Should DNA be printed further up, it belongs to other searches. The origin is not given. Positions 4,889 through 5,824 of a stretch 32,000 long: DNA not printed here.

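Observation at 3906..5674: Divergent paralogous EcpR/MatA-like regulators share an exactly spaced C-x2-C-x3-C-x12-C-x7-WP motif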

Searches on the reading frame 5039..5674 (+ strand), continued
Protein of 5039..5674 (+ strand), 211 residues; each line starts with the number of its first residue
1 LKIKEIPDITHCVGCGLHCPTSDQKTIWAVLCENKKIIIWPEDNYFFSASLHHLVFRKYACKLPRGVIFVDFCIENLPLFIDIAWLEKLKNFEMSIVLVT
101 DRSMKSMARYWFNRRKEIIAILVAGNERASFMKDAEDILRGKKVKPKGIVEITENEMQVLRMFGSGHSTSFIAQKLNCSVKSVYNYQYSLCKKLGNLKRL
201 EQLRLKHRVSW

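Call 51: find_encoding_contigs(protein=P0007, flank=6000, max_places=2)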
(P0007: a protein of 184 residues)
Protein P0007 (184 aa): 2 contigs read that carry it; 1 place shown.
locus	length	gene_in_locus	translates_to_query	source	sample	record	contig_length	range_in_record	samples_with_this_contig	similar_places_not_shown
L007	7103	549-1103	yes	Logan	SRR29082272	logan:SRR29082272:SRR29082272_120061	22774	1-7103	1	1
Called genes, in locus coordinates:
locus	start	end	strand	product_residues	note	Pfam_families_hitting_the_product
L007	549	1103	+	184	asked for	PF27348:EcpR_N, PF00196:GerE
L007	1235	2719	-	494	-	PF12792:CSS-motif, PF20982:CSS_CxxC (faint), PF00563:EAL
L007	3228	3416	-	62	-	-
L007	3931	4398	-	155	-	PF13420:Acetyltransf_4 (weak), PF00583:Acetyltransf_1, PF13673:Acetyltransf_10, PF13508:Acetyltransf_7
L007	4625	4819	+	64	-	-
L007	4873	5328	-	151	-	PF22381:Staph_reg_Sar_Rot (weak), PF01047:MarR, PF12802:MarR_2 (weak)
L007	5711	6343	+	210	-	PF01557:FAA_hydrolase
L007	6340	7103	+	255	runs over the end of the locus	PF01557:FAA_hydrolase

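Call 52: fold_search(model_id=the predicted structure, library=pdb)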
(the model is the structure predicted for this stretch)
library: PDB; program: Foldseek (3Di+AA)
matches with E <= 10: 896; with E <= 0.001: 35
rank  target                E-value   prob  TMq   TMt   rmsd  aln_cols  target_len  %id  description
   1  5o8y_H                2.5e-06  1.00  0.33  0.33  10.5       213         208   18  Conformational dynamism for DNA interaction in Salmonella typhimurium RcsB response regulator. (released 2017-11-15)
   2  5o8y_A                2.8e-06  1.00  0.33  0.34  10.9       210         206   19  Conformational dynamism for DNA interaction in Salmonella typhimurium RcsB response regulator. (released 2017-11-15)
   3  5vxn_C                3.0e-06  1.00  0.42  0.43   7.1       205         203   19  Structure of two RcsB dimers bound to two parallel DNAs. (released 2018-03-07)
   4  5vxn_A                3.4e-06  1.00  0.44  0.45   6.9       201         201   19  Structure of two RcsB dimers bound to two parallel DNAs. (released 2018-03-07)
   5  6eo3_A                1.1e-05  1.00  0.33  0.33  10.4       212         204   20  Conformational dynamism for DNA interaction in Salmonella typhimurium RcsB response regulator. S207C P212121 (released 2017-11-15)
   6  6eo2                  1.3e-05  1.00  0.29  0.29   9.7       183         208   20  Conformational dynamism for DNA interaction in Salmonella typhimurium RcsB response regulator. S207C crossed (released 2017-11-15)
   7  4ldz_A                1.4e-05  1.00  0.36  0.38  11.5       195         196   16  Crystal structure of the full-length response regulator DesR in the active state (released 2014-07-16)
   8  4ldz_B                1.4e-05  1.00  0.34  0.37  15.8       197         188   16  Crystal structure of the full-length response regulator DesR in the active state (released 2014-07-16)
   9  5o8z_B                1.5e-05  1.00  0.43  0.43   7.5       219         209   19  Conformational dynamism for DNA interaction in Salmonella typhimurium RcsB response regulator. (released 2017-11-15)
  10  5o8y_C                1.6e-05  1.00  0.26  0.26   9.0       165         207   19  Conformational dynamism for DNA interaction in Salmonella typhimurium RcsB response regulator. (released 2017-11-15)
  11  5xt2_E                1.9e-05  1.00  0.36  0.37  18.3       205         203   16  Crystal structures of full-length FixJ from B. japonicum crystallized in space group P212121 (released 2018-05-23)
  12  5vxn_B                2.1e-05  1.00  0.40  0.43   8.7       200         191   18  Structure of two RcsB dimers bound to two parallel DNAs. (released 2018-03-07)
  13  5vxn_D                3.1e-05  1.00  0.37  0.38   9.1       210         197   18  Structure of two RcsB dimers bound to two parallel DNAs. (released 2018-03-07)
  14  6zj2_L                4.3e-05  1.00  0.32  0.38   7.9       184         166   18  Structure of RcsB from Salmonella enterica serovar Typhimurium bound to promoter rprA in the presence of phosphomimeti (released 2021-02-17)
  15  6zix_A                5.2e-05  1.00  0.28  0.29  11.7       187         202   21  Structure of RcsB from Salmonella enterica serovar Typhimurium bound to promoter P1flhDC in the presence of phosphomim (released 2021-02-17)
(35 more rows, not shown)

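Call 64: find_related_loci(query=A4, collection=genome_contigs, flank=6000)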
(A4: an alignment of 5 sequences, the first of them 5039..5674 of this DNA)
Query A4 (211 aa) in genome_contigs; peptide patterns used: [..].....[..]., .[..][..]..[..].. (x = any residue, [..] = any of these).
47 stretches matched a pattern; 3 encode a relative of the query (tblastn E <= 1e-3); 3 distinct loci.
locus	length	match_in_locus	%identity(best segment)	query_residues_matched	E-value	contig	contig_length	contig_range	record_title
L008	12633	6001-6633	56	1-211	3e-81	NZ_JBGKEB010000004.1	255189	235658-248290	Enterobacter sp. KBR-315C3_2022 ctg_4, whole genome shotgun sequence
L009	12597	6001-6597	44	11-209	2e-53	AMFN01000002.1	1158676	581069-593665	Enterobacteriaceae bacterium LSJC7 Scaffold1_2, whole genome shotgun sequence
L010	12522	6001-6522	45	35-208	4e-42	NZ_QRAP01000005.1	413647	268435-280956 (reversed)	Enterobacillus tribolii strain DSM 103736 Ga0215724_105, whole genome shotgun sequence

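Call 84: search_protein_families(library=ncbifam, proteins=[P0175, P0016, P0155, L009:5974-6600:+], max_evalue=0.001)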
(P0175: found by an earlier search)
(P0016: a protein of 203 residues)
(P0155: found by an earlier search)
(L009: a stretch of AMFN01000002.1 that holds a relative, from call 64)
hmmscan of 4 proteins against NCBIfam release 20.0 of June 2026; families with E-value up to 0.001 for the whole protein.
P0175 (205 aa): 2 families
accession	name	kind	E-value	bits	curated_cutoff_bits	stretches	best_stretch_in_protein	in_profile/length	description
NF011730.0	PRK15183.1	equivalog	3.1e-09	36.9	303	1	37-198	5-167/179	Vi polysaccharide biosynthesis regulator TviA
NF047921.1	TranRegEcpR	equivalog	6.3e-08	32.9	300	1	34-187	7-165/180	ECP biosynthesis operon DNA-binding transcriptional regulator EcpR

P0016 (203 aa): 1 family
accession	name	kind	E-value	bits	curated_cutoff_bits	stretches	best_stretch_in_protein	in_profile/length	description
NF047921.1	TranRegEcpR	equivalog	3.1e-17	63.2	300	1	34-197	7-175/180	ECP biosynthesis operon DNA-binding transcriptional regulator EcpR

P0155 (207 aa): 2 families
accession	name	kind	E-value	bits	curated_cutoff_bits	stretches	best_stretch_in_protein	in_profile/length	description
NF047921.1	TranRegEcpR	equivalog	5.5e-15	55.9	300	1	33-188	5-165/180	ECP biosynthesis operon DNA-binding transcriptional regulator EcpR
NF052445.1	RespRegMctR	equivalog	0.00026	20.5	300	1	118-200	112-193/205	two-component system response regulator MctR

L009:5974-6600:+ (209 aa): 2 families
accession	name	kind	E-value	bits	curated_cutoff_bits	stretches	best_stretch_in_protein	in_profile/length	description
NF047921.1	TranRegEcpR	equivalog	1.7e-11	44.5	300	1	33-187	6-165/180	ECP biosynthesis operon DNA-binding transcriptional regulator EcpR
NF011730.0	PRK15183.1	equivalog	3.6e-05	23.6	303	1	38-136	6-102/179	Vi polysaccharide biosynthesis regulator TviA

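Call 88: find_encoding_contigs(protein=P0175, flank=7000, max_places=2)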
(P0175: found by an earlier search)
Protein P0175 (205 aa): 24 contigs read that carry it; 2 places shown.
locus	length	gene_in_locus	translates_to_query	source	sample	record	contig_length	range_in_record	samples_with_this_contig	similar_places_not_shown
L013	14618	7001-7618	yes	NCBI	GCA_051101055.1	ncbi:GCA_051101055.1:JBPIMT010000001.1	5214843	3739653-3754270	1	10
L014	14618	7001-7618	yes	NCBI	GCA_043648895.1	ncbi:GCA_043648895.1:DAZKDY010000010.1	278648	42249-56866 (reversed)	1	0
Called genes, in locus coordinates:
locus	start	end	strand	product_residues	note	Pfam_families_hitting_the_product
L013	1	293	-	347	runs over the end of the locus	-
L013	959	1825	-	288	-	PF13560:HTH_31, PF17765:MLTR_LBD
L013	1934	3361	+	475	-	PF00083:Sugar_tr, PF07690:MFS_1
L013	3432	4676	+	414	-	PF00924:MS_channel_2nd, PF21082:MS_channel_3rd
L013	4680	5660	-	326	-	PF00356:LacI, PF00532:Peripla_BP_1, PF13407:Peripla_BP_4, PF13377:Peripla_BP_3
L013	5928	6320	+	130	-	PF00293:NUDIX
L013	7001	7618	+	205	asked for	PF27348:EcpR_N, PF00196:GerE (weak)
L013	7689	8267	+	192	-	PF16449:MatB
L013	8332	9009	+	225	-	PF18649:EcpB_C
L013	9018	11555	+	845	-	PF16967:TcfC, PF15976:CooC_C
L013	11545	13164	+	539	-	PF27328:EcpD_C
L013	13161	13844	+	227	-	-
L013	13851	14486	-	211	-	PF27348:EcpR_N, PF00196:GerE (weak)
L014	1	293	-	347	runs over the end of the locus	-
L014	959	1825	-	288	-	PF13560:HTH_31, PF17765:MLTR_LBD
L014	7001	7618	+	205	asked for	PF27348:EcpR_N, PF00196:GerE (weak)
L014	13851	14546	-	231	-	PF27348:EcpR_N, PF00196:GerE (weak)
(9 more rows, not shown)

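Call 89: find_encoding_contigs(protein=P0016, flank=7000, max_places=1)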
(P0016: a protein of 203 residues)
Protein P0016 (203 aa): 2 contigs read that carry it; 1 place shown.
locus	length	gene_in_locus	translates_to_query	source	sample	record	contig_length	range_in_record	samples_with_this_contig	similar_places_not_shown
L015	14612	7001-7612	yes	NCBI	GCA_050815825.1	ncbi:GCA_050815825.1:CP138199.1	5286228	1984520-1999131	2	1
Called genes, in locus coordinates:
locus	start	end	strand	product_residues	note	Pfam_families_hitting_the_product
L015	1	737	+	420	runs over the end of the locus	PF03611:EIIC-GAT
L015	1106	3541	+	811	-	PF01011:PQQ, PF13360:PQQ_2 (weak)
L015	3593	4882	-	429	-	PF04966:OprB, PF07642:BBP2 (faint)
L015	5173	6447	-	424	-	PF00083:Sugar_tr, PF07690:MFS_1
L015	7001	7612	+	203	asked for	PF27348:EcpR_N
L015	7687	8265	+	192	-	PF04449:Fimbrial_CS1 (faint), PF16449:MatB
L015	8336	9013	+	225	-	PF18649:EcpB_C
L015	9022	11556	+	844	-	PF16967:TcfC, PF15976:CooC_C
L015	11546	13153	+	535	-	PF27328:EcpD_C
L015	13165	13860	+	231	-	-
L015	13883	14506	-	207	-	PF27348:EcpR_N, PF00196:GerE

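Call 90: find_encoding_contigs(protein=P0155, flank=7000, max_places=1)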
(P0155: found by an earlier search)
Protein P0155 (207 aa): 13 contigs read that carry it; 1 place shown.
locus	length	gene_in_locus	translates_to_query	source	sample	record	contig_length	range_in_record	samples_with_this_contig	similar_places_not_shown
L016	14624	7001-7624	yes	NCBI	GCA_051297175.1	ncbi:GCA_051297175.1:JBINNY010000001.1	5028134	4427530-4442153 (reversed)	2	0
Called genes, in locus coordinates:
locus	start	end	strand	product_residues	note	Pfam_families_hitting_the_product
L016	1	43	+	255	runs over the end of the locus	PF00005:ABC_tran, PF13304:AAA_21 (faint)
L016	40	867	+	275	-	PF00528:BPD_transp_1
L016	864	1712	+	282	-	PF02668:TauD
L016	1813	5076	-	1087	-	PF01443:Viral_helicase1 (faint), PF13086:AAA_11, PF13245:AAA_19 (faint), PF13604:AAA_30 (faint), PF13087:AAA_12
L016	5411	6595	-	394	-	PF07690:MFS_1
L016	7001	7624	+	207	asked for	PF27348:EcpR_N, PF00196:GerE (weak)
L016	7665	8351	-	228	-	-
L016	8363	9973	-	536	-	PF27328:EcpD_C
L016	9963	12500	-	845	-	PF16967:TcfC, PF15976:CooC_C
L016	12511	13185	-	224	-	PF18649:EcpB_C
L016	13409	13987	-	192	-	PF16449:MatB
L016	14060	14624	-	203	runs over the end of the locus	PF27348:EcpR_N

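Call 101: search_dna_similar(query=window:5039-5674:+, collection=plasmids, mode=protein, max_rows=15)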
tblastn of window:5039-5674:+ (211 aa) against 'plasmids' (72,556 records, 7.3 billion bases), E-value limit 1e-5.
Records with a match: 107; places in all: 108; records where one place covers at least 80% of the query: 102.
Best place of each record, by identity: <60% 107.
By first word of the organism name: Klebsiella 30; Enterobacter 27; Escherichia 21; Salmonella 9; Pantoea 7; Citrobacter 6; Raoultella 2; Vibrio 1; Providencia 1; Leclercia 1; and 2 more.
By predicted mobility (MOB-suite, as given by PLSDB): conjugative 83; non-mobilizable 19; mobilizable 5.
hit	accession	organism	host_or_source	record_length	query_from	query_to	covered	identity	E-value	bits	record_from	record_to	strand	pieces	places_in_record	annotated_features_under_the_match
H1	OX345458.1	Salmonella enterica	-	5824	9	196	89%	28.7%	3e-20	95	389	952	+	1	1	none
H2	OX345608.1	Salmonella enterica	-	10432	9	196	89%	28.7%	3e-20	95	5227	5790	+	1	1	none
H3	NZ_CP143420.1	Pantoea agglomerans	Phaseolus vulgaris,cell ...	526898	12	195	87%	28.6%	5e-18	89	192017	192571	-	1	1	hypothetical protein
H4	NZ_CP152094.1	Pantoea agglomerans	-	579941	12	195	87%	28.6%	5e-18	89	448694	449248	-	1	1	hypothetical protein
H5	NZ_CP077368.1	Pantoea agglomerans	-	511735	12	195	87%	28.0%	2e-18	90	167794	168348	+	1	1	hypothetical protein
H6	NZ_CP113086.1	Pantoea agglomerans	Red Topaz apple blossom from from ...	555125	12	195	87%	28.0%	7e-18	88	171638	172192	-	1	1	hypothetical protein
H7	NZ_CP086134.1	Pantoea agglomerans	Humulus lupulus,fresh green hop cones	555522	12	195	87%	28.0%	7e-18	88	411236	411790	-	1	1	hypothetical protein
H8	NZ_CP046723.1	Pantoea agglomerans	pure culture,cherry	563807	12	195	87%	28.0%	2e-17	87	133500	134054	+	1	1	hypothetical protein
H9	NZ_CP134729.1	Pantoea agglomerans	cell culture,stem [BTO:0001300],Rubus ...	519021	12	195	87%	28.0%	4e-17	86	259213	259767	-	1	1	hypothetical protein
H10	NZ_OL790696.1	Escherichia coli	-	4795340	12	195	87%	26.6%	5e-19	92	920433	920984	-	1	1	none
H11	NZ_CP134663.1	Escherichia coli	Larus michahellis,bacteria,cloaca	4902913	12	195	87%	26.6%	5e-19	92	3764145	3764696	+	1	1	none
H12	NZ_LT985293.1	Escherichia coli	-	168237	12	195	87%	26.1%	3e-16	84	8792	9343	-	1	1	helix-turn-helix transcriptional regulator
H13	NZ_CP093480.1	Klebsiella pneumoniae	Homo sapiens,Isolated from peritoneal ...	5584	12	195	87%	26.1%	2e-15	81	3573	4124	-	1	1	none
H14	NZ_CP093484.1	Klebsiella pneumoniae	Homo sapiens,Isolated from blood of a ...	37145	12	195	87%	26.1%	2e-15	81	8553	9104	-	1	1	none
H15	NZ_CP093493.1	Klebsiella pneumoniae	Homo sapiens,Isolated from blood of a ...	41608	12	195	87%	26.1%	2e-15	81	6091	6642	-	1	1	none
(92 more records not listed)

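Call 102: get_annotated_region(hit=H2, flank=5000)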
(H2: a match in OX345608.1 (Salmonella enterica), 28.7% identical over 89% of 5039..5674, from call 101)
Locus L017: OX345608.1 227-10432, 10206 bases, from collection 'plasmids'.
description: Salmonella enterica subsp. enterica strain SV10195 genome assembly, plasmid: 144
organism: Salmonella enterica (NCBI taxid 149539)
taxonomy: Bacteria; Pseudomonadota; Gammaproteobacteria; Enterobacterales; Enterobacteriaceae; Salmonella; Salmonella enterica
host: -; source: -; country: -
typing (MOB-suite, as given by PLSDB): non-mobilizable
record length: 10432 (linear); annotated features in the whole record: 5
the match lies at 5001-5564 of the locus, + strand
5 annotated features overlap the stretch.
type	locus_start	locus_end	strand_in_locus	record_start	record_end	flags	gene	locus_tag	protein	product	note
CDS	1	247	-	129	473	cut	-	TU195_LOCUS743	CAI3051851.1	-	-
CDS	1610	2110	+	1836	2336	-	-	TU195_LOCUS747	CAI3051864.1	-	-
CDS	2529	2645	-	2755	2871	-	-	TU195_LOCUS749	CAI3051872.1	-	-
CDS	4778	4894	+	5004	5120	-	-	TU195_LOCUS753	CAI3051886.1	-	-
CDS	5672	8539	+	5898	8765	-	-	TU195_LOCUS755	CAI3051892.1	-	-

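Call 103: get_annotated_region(hit=H12, flank=6000)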
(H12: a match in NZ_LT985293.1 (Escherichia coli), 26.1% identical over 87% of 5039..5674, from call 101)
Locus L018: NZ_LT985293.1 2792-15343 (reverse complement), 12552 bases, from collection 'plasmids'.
description: Escherichia coli strain 4410-1 plasmid RCS79_p, complete sequence
organism: Escherichia coli (NCBI taxid 562)
taxonomy: Bacteria; Pseudomonadota; Gammaproteobacteria; Enterobacterales; Enterobacteriaceae; Escherichia; Escherichia coli
host: -; source: -; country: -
typing (MOB-suite, as given by PLSDB): conjugative; replicon IncFIA,IncFIB,IncFIC,IncQ1,rep_cluster_2232; relaxase MOBF,MOBP; mating-pair formation MPF_F
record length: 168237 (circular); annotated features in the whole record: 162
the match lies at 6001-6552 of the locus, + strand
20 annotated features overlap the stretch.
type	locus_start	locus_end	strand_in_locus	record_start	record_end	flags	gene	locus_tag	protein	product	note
CDS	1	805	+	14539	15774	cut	-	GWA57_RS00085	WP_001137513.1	IS256-like element ISEc58 family transposase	GO:0006313 - DNA transposition [Evidence IEA]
CDS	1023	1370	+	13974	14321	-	-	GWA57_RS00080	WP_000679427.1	quaternary ammonium compound efflux SMR transporter QacE delta 1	-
predicted_resistance_gene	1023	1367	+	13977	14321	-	qacEdelta1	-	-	quaternary ammonium compound efflux SMR transporter QacE delta 1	predicted by amrfinderplus; class QUATERNARY AMMONIUM; identity 100.0%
predicted_resistance_gene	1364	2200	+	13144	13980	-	sul1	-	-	sulfonamide-resistant dihydropteroate synthase Sul1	predicted by amrfinderplus; class SULFONAMIDE; identity 100.0%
CDS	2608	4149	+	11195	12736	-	-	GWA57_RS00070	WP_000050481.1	IS91-like element ISCR1 family transposase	GO:0006313 - DNA transposition [Evidence IEA]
CDS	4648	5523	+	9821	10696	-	-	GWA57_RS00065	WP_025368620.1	extended-spectrum class A beta-lactamase CTX-M-2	-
predicted_resistance_gene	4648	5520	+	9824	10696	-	blaCTX-M-2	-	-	extended-spectrum class A beta-lactamase CTX-M-2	predicted by amrfinderplus; class BETA-LACTAM; identity 100.0%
CDS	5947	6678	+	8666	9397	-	-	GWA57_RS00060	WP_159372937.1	helix-turn-helix transcriptional regulator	-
CDS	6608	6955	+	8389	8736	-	-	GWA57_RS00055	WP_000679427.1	quaternary ammonium compound efflux SMR transporter QacE delta 1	-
predicted_resistance_gene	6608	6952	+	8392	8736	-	qacEdelta1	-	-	quaternary ammonium compound efflux SMR transporter QacE delta 1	predicted by amrfinderplus; class QUATERNARY AMMONIUM; identity 100.0%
CDS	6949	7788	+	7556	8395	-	sul1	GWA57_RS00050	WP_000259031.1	sulfonamide-resistant dihydropteroate synthase Sul1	-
predicted_resistance_gene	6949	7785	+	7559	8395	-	sul1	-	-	sulfonamide-resistant dihydropteroate synthase Sul1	predicted by amrfinderplus; class SULFONAMIDE; identity 100.0%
CDS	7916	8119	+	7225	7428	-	-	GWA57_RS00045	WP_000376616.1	hypothetical protein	-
CDS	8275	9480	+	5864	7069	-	chrA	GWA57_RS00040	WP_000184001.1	chromate efflux transporter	GO:0015703 - chromate transport [Evidence IEA]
CDS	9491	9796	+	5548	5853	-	-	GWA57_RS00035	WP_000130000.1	PadR family transcriptional regulator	-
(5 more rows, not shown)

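Call 106: search_protein_families(library=ncbifam, proteins=[L017:5636-8536:+, L017:4980-5594:+], max_evalue=0.00001)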
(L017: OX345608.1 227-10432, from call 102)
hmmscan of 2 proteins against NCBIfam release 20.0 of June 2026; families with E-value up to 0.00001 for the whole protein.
L017:5636-8536:+ (967 aa): 7 families
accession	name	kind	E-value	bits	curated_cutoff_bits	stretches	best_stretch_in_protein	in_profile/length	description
NF011841.0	PRK15313.1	equivalog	0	2277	1297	1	13-967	1-955/955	intestinal colonization autotransporter adhesin MisL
NF011422.0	PRK14849.1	exception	6.2e-143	477.9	2335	2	641-967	1475-1806/1806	ECSE_1600 family autotransporter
TIGR01414.1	autotrans_barl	domain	1.1e-119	400.3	16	1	467-967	3-432/432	autotransporter outer membrane beta-barrel domain-containing protein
NF033176.1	auto_AIDA-I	exception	2.9e-98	329.8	1200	2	640-967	957-1287/1287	autotransporter adhesin AIDA-I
NF011847.1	PRK15319.1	equivalog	1.1e-65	221.8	2249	1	453-966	1560-2049/2050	fibronectin-binding autotransporter adhesin ShdA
NF007285.1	PRK09752.1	equivalog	7.1e-63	212.8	1459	2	609-964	921-1247/1250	AIDA-I family autotransporter adhesin YfaL/EhaC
NF040482.1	auto_BafA_Cterm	equivalog_domain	7.4e-13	47.8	700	1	680-967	371-643/643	BafA family autotransporter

L017:4980-5594:+ (205 aa): 1 family
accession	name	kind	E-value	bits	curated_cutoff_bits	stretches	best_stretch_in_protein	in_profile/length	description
NF047921.1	TranRegEcpR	equivalog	2.5e-16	60.2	300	1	30-201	3-179/180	ECP biosynthesis operon DNA-binding transcriptional regulator EcpR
